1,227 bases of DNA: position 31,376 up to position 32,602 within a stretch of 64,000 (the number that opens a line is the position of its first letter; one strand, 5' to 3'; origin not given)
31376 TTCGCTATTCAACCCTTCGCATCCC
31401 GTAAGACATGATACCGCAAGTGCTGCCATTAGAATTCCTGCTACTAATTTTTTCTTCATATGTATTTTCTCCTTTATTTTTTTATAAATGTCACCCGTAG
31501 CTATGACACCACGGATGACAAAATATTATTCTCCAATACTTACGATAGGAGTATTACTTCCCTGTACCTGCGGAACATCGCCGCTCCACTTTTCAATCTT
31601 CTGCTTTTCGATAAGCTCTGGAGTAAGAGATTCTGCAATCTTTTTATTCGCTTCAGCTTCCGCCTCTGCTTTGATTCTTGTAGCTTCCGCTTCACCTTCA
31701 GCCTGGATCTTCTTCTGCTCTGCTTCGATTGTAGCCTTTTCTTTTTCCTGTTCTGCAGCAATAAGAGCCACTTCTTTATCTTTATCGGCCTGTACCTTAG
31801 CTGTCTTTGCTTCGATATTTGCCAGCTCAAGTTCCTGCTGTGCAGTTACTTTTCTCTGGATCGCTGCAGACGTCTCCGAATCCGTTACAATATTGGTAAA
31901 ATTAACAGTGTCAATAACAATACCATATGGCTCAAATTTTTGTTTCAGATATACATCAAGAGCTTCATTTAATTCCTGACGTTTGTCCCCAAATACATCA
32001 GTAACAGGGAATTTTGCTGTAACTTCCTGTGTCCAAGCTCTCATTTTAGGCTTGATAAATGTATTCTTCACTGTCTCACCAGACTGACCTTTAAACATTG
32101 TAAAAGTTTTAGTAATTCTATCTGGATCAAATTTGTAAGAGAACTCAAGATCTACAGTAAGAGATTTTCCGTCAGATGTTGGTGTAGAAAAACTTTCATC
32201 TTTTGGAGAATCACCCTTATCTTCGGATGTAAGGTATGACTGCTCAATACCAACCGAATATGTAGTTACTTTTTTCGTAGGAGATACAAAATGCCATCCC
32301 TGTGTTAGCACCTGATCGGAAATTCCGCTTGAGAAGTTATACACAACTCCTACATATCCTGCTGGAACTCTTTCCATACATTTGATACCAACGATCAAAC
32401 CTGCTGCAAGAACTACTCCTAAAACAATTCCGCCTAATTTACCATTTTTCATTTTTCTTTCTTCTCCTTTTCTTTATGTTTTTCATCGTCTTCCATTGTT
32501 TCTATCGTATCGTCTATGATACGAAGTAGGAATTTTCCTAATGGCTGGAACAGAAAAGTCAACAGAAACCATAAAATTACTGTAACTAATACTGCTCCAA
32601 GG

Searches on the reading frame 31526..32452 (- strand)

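Call 9: search_protein_families(library=phrogs, proteins=[window:31526-32452:-], max_evalue=0.00001)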
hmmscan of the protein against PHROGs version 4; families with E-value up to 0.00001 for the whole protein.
window:31526-32452:- (308 aa): 2 families
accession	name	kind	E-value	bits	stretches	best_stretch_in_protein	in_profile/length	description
phrog_200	-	other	3.9e-67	228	2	1-227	76-302/379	lipoprotein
phrog_38808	-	unknown function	2.2e-07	32.1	1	250-305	7-66/68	-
